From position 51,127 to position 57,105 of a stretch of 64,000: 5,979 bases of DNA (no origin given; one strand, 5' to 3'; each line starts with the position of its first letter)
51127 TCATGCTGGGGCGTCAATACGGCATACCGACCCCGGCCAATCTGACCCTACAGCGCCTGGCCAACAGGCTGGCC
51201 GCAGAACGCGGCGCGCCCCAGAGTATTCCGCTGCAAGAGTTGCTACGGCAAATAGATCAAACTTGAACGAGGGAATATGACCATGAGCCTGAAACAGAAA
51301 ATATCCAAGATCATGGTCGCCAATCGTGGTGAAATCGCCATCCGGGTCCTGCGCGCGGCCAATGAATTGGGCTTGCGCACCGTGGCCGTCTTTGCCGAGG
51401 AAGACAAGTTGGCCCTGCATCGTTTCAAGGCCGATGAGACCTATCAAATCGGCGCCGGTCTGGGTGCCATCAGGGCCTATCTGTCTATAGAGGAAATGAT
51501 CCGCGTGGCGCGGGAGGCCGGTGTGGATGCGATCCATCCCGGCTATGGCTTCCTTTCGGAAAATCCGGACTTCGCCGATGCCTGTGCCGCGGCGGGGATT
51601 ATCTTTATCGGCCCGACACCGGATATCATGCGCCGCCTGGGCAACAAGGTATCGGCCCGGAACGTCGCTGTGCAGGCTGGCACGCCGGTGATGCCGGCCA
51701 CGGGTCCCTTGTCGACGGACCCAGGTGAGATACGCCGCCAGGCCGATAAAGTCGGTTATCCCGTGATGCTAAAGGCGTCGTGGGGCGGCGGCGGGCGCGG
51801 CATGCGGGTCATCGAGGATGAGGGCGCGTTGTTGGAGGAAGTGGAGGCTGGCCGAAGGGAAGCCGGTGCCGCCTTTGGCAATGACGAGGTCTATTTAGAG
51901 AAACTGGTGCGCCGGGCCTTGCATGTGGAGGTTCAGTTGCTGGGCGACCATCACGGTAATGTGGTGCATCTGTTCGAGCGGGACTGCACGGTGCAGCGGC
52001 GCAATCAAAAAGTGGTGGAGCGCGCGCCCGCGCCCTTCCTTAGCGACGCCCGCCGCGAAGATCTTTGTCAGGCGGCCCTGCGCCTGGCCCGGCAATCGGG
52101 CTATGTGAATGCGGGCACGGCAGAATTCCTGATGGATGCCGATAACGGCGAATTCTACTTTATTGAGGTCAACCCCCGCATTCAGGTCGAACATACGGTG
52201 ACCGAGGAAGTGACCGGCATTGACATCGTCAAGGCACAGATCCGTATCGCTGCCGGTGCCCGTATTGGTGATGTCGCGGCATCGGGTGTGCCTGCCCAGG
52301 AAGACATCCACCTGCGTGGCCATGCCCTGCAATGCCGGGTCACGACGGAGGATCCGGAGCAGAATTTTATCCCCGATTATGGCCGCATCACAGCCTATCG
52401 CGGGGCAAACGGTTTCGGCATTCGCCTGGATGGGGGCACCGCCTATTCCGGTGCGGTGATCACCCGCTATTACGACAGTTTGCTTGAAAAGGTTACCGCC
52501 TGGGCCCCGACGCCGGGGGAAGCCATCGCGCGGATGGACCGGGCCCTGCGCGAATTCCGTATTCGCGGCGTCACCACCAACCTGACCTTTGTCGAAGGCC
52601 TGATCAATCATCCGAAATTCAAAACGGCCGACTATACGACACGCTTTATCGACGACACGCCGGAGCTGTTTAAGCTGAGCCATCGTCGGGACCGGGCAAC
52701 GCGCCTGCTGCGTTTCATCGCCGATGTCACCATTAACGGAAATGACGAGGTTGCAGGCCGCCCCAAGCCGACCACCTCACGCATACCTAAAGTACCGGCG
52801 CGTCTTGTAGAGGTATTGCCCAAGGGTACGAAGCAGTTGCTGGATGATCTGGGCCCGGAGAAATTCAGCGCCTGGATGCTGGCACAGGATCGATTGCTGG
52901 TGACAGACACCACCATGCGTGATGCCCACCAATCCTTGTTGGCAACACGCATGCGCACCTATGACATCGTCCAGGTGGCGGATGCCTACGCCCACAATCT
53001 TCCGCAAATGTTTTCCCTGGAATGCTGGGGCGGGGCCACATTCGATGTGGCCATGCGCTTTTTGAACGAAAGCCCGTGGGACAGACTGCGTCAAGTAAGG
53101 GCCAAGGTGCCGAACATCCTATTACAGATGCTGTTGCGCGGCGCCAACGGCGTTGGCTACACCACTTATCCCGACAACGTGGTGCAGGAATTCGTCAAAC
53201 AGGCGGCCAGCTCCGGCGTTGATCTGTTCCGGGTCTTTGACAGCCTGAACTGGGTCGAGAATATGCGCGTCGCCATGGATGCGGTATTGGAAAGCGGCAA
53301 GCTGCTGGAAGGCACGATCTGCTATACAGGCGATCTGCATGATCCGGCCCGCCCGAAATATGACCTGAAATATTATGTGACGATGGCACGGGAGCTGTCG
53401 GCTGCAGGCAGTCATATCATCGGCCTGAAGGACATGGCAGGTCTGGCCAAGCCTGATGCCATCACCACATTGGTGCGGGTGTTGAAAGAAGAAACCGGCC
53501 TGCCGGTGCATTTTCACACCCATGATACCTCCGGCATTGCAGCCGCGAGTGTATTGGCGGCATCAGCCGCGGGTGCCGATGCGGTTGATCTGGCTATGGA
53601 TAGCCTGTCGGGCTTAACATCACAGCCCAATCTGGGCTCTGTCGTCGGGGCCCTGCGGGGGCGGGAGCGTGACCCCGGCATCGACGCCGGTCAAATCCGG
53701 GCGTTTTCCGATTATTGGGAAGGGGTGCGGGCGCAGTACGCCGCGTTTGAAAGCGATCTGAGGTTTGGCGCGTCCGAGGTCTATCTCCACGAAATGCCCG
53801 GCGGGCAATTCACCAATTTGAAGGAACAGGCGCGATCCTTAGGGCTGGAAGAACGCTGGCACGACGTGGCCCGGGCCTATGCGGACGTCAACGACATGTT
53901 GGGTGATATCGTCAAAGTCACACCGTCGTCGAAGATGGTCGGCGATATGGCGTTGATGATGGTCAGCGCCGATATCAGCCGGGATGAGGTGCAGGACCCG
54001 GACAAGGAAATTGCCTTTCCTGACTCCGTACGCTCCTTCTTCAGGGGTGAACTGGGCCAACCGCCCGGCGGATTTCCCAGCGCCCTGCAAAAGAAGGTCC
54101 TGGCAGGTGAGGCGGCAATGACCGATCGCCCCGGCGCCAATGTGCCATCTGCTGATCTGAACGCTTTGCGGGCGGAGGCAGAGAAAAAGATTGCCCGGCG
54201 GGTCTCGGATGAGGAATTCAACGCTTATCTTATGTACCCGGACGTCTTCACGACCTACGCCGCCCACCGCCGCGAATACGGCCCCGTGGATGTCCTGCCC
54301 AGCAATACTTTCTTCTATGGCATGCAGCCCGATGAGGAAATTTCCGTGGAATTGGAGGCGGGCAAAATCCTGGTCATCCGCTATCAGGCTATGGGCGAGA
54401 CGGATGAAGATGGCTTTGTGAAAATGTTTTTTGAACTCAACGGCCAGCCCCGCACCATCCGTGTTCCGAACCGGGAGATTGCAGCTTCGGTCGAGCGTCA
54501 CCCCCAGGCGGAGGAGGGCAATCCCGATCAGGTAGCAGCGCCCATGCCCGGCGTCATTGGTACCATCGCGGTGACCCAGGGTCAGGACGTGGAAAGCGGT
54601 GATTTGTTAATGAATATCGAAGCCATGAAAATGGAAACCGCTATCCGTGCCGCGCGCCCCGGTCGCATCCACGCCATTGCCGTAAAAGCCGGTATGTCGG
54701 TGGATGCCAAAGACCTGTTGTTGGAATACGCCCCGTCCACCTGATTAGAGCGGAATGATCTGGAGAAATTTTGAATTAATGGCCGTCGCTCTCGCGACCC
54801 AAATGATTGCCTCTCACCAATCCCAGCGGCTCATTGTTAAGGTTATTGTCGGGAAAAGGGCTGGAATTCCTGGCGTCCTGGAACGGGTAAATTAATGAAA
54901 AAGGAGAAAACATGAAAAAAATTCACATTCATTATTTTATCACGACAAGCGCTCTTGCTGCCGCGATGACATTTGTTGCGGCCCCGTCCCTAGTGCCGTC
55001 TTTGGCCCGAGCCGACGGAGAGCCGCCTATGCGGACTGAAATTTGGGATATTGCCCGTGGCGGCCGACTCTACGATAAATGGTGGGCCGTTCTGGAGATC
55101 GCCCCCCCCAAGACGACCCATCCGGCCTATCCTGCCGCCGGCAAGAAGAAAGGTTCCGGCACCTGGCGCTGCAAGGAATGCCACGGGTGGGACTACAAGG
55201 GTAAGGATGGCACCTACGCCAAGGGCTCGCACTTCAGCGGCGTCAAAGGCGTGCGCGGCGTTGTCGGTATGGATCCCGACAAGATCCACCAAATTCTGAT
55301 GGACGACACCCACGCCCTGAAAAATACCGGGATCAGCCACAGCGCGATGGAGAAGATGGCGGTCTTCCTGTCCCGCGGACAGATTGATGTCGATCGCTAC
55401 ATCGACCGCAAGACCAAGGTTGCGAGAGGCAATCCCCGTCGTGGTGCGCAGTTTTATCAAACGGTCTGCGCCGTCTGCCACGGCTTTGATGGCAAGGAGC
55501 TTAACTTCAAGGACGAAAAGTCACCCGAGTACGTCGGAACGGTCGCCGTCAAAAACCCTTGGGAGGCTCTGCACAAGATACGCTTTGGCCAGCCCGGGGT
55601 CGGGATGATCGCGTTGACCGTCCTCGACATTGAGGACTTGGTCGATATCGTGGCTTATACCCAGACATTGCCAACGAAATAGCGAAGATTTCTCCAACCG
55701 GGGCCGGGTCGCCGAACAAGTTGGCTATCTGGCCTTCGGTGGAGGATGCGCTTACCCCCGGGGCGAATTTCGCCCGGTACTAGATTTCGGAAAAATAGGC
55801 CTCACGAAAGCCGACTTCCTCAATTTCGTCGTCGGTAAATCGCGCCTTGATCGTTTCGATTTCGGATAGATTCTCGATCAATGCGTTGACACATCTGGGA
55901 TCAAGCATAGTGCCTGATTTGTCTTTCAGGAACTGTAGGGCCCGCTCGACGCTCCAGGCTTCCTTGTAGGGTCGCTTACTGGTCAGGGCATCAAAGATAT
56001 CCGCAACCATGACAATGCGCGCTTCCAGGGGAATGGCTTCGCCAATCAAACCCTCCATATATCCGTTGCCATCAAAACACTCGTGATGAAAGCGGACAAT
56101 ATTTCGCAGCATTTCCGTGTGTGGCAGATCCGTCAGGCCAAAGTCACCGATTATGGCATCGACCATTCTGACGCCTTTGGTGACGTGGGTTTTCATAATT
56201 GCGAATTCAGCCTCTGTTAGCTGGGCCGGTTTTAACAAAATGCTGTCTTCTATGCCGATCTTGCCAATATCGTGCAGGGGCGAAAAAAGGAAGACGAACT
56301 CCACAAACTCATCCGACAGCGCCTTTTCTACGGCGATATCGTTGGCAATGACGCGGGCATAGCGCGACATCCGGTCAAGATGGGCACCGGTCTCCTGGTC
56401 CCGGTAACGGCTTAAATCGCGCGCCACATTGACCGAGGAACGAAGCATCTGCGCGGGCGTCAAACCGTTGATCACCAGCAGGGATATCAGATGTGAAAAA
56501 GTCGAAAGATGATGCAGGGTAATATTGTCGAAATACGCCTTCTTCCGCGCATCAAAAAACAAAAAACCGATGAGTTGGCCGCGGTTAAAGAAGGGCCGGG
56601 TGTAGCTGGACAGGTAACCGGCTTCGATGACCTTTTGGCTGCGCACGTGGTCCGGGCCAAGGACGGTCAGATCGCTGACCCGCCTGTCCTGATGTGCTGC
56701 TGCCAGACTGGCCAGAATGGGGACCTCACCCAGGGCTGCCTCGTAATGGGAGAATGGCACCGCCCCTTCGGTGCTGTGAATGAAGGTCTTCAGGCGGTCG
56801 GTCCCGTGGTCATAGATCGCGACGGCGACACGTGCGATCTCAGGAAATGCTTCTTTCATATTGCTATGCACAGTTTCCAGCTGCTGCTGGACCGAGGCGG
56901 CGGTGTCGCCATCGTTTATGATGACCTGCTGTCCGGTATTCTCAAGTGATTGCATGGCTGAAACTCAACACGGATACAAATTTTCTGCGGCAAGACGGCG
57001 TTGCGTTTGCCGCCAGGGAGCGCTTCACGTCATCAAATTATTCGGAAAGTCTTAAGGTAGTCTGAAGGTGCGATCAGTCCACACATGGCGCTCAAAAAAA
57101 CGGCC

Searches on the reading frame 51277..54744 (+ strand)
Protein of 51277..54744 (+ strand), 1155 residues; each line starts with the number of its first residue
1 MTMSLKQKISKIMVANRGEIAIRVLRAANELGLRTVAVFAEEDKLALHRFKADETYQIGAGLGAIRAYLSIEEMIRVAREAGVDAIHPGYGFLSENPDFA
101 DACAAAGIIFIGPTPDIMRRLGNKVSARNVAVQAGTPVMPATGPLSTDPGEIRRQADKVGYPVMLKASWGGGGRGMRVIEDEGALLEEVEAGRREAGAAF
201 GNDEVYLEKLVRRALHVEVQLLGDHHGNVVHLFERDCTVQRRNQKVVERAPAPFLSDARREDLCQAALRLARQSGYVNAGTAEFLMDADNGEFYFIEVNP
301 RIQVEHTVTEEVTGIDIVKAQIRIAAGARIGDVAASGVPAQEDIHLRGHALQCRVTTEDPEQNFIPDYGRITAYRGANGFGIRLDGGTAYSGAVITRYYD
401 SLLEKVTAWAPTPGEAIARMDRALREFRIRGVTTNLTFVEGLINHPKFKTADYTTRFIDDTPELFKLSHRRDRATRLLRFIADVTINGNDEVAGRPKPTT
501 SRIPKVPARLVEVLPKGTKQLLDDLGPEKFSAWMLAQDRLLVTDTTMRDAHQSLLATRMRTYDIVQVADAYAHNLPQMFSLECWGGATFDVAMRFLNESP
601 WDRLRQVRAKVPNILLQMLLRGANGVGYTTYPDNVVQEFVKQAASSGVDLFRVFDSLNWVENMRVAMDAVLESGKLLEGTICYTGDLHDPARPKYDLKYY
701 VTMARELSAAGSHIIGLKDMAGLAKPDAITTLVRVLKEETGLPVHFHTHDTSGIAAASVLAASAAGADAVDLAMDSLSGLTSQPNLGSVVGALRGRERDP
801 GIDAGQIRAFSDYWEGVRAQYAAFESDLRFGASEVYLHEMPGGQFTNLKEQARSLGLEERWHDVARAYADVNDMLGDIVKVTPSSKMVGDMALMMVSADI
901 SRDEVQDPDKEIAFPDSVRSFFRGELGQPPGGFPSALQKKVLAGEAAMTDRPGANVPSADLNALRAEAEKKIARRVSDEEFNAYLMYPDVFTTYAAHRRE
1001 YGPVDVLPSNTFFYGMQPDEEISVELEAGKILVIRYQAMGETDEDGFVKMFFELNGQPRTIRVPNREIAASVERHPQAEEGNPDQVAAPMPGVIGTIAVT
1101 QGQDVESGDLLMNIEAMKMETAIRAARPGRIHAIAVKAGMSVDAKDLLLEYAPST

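Call 10: search_protein_families(library=pfam, proteins=[window:51277-54744:+])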
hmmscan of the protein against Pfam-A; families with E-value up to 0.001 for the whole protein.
window:51277-54744:+ (1155 aa): 9 families
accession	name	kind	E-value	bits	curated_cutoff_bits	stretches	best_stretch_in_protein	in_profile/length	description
PF02436.23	PYC_OADA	-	1.5e-75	253.8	27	1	835-1034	1-200/201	Conserved carboxylase domain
PF02786.22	CPSase_L_D2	-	2.2e-69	233.6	19.8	1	124-330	2-208/211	Carbamoyl-phosphate synthase L chain, ATP binding domain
PF00289.28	Biotin_carb_N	-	1.8e-41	141.5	25.5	1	9-118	2-110/110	Biotin carboxylase, N-terminal domain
PF02785.25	Biotin_carb_C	-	1.5e-32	112.4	32.4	1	352-459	1-107/108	Biotin carboxylase C-terminal domain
PF00364.28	Biotin_lipoyl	-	6.9e-14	51.9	22.1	1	1085-1149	2-71/73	Biotin-requiring enzyme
PF00682.25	HMGL-like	-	6.4e-13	49.1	29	1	696-812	140-258/260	HMGL-like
PF13533.13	Biotin_lipoyl_2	-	2.6e-07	30.8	29.8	1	1085-1114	2-31/32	Biotin-lipoyl like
PF02222.28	ATP-grasp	-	8.5e-07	29.2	27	1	149-302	19-163/179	ATP-grasp domain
PF13437.12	HlyD_3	-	0.00034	21.7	22.2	0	1086-1116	2-32/106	HlyD family secretion protein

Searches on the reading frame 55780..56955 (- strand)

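Call 10: search_protein_families(library=pfam, proteins=[window:55780-56955:-])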
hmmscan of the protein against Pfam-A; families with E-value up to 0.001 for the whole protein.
window:55780-56955:- (391 aa): 3 families
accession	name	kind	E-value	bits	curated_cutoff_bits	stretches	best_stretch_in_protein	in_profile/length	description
PF13487.12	HD_5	-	8.3e-25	87.9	27.2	1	192-354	13-169/170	HD domain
PF01966.28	HD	-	4.7e-18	66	22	1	191-323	3-115/116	HD domain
PF13185.12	GAF_2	-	0.00085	20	28.6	0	20-159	2-133/136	GAF domain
